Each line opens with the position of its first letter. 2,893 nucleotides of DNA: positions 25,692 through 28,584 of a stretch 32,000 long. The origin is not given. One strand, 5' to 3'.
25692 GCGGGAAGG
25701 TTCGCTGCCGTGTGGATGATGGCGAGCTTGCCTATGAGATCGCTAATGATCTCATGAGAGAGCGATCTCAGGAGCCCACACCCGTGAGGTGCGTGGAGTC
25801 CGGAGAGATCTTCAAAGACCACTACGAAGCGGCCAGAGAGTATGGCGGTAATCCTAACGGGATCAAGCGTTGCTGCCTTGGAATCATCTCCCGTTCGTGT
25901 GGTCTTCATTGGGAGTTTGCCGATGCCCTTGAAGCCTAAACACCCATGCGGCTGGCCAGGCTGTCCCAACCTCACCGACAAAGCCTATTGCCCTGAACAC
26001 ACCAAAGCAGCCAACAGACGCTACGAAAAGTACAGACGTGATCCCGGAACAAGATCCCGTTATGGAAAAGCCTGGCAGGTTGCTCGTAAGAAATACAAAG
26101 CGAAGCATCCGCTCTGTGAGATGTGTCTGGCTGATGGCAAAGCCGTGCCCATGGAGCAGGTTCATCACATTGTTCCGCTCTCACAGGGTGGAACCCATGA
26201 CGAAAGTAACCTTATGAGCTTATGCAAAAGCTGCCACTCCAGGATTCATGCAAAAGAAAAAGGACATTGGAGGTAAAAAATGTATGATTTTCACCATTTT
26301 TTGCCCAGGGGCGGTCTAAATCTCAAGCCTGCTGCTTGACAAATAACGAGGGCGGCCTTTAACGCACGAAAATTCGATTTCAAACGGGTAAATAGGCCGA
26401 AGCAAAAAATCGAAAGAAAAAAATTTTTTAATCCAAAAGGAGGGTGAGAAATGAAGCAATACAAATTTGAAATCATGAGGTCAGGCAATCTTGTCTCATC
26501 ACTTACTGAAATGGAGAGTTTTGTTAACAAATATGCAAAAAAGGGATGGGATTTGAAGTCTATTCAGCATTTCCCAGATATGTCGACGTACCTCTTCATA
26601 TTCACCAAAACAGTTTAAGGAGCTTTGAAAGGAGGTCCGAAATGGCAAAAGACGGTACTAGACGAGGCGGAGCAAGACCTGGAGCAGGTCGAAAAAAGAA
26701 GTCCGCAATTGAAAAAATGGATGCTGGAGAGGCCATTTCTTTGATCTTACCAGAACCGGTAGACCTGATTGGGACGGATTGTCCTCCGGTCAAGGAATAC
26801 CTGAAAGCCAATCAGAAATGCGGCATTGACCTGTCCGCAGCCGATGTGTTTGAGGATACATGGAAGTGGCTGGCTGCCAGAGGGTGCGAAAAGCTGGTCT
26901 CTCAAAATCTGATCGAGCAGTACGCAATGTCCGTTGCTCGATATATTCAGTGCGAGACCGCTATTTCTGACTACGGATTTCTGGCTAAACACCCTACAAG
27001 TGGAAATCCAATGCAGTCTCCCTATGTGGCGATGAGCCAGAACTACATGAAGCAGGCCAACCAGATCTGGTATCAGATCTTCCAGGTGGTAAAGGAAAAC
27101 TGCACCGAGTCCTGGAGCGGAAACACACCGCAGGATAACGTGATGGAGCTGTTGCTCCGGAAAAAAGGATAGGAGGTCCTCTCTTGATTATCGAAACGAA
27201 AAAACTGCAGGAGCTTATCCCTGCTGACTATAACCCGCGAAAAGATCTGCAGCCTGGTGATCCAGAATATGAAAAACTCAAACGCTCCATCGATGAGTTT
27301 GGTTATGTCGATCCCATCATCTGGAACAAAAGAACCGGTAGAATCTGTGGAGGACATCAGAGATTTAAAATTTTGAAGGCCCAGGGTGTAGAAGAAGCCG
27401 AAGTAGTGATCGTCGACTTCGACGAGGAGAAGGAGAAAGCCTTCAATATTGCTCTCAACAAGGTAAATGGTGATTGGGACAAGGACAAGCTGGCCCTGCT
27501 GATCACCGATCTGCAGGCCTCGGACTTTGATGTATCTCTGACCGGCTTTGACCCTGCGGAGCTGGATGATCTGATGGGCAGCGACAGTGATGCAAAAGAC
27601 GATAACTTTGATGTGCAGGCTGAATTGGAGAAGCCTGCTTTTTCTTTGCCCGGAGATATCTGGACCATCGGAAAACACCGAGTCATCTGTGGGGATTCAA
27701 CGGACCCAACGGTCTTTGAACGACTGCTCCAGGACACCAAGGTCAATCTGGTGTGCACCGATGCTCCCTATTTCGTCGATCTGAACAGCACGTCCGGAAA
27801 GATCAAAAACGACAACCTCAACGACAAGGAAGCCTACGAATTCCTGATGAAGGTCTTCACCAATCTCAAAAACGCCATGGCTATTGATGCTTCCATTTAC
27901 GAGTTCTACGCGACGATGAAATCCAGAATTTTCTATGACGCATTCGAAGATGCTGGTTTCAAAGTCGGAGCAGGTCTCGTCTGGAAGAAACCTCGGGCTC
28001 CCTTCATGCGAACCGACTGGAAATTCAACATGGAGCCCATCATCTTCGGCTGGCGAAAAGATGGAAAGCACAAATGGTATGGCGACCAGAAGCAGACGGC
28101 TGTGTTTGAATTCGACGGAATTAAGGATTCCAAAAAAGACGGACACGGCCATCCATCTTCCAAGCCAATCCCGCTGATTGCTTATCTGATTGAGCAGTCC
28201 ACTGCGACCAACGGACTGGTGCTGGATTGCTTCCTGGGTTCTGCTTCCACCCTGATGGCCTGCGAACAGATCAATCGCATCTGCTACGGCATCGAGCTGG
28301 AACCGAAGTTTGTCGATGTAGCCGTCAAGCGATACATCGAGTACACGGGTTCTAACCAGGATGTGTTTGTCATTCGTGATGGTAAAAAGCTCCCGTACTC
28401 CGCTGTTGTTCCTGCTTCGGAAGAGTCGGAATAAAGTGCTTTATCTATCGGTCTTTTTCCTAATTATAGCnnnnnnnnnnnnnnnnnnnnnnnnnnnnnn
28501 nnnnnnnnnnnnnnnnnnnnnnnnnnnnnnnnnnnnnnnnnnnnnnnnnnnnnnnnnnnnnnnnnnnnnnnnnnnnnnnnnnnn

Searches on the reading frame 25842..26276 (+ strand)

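Call 38: search_protein_families(library=phrogs, proteins=[window:25842-26276:+], max_evalue=0.001)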
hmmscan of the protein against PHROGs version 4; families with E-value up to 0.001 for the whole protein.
window:25842-26276:+ (144 aa): 25 families
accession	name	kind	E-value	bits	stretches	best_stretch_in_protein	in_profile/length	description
phrog_144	-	DNA, RNA and nucleotide metabolism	5e-37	128.2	1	25-143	14-140/175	HNH endonuclease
phrog_589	-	DNA, RNA and nucleotide metabolism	1.3e-26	94.4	1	25-143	31-146/179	HNH endonuclease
phrog_2323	-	DNA, RNA and nucleotide metabolism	7e-18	65.6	1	63-140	9-88/113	HNH endonuclease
phrog_5956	-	DNA, RNA and nucleotide metabolism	8.8e-15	55.6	1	63-140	31-112/138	HNH endonuclease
phrog_6050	-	DNA, RNA and nucleotide metabolism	4.6e-14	53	1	59-140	279-362/402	HNH endonuclease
phrog_119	-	DNA, RNA and nucleotide metabolism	5.7e-14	52.8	1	65-141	178-260/443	HNH endonuclease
phrog_333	-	DNA, RNA and nucleotide metabolism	2.1e-12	48.4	1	69-139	12-82/138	HNH endonuclease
phrog_1271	-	DNA, RNA and nucleotide metabolism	2.2e-12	48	1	46-143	230-323/361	HNH endonuclease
phrog_740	-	DNA, RNA and nucleotide metabolism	4.8e-10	39.9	1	70-140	19-89/332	HNH endonuclease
phrog_8446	-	DNA, RNA and nucleotide metabolism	2.9e-08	34.6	1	69-136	119-196/211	HNH endonuclease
phrog_15103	-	unknown function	1e-07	32.7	1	71-140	185-259/280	-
phrog_4581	-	head and packaging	1.8e-07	31.9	1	42-140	16-113/395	terminase small subunit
phrog_8048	-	DNA, RNA and nucleotide metabolism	5.2e-07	30.1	1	70-140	156-230/273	HNH endonuclease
phrog_7370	-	DNA, RNA and nucleotide metabolism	5.7e-07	30.6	1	63-142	14-90/115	HNH endonuclease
phrog_7785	-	DNA, RNA and nucleotide metabolism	6.4e-07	30.5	1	49-138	35-114/147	HNH endonuclease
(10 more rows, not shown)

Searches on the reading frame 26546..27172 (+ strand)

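Call 38: search_protein_families(library=phrogs, proteins=[window:26546-27172:+], max_evalue=0.001)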
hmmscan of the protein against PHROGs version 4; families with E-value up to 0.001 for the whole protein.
window:26546-27172:+ (208 aa): 1 family
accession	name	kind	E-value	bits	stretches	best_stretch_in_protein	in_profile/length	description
phrog_83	-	head and packaging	1.5e-29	104.2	1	14-207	9-202/246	terminase small subunit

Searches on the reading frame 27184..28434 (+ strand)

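Call 38: search_protein_families(library=phrogs, proteins=[window:27184-28434:+], max_evalue=0.001)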
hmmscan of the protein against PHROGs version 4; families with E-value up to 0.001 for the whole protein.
window:27184-28434:+ (416 aa): 22 families
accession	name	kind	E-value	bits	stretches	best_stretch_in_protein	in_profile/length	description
phrog_498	-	other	3.9e-156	522.2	1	1-410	33-442/633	DNA methyltransferase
phrog_23085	-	unknown function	2.1e-66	222.8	1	281-414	2-136/138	-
phrog_620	-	DNA, RNA and nucleotide metabolism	4.3e-48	165.3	1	1-154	7-149/217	ParB-like partition protein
phrog_9353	-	unknown function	2.4e-33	117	1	9-149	17-159/245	-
phrog_67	-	other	2e-31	110.8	1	157-392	116-351/743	DNA methyltransferase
phrog_8071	-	DNA, RNA and nucleotide metabolism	1.3e-24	88.2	1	3-198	7-205/389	ParB-like partition protein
phrog_3008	-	other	1.4e-21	77.8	1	300-392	127-219/244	DNA methyltransferase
phrog_723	-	DNA, RNA and nucleotide metabolism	1.5e-18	68.5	1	5-175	15-166/223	ParB-like partition protein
phrog_15396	-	DNA, RNA and nucleotide metabolism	3.1e-18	67.5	1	31-149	29-149/258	ParB-like partition nuclease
phrog_18293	-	other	2.8e-13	50.9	1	319-385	42-108/119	methyltransferase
phrog_940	-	DNA, RNA and nucleotide metabolism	3.9e-13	50.4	1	3-132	6-132/388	nuclease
phrog_5475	-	unknown function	2e-12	47.6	1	5-104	5-97/458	-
phrog_930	-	DNA, RNA and nucleotide metabolism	3.1e-11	44.6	1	3-142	7-144/223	ParB-like partition protein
phrog_18056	-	DNA, RNA and nucleotide metabolism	3.4e-09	37.1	1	1-103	1-91/387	ParB-like partition nuclease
phrog_8769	-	other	9.4e-09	36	1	339-383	8-52/71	methyltransferase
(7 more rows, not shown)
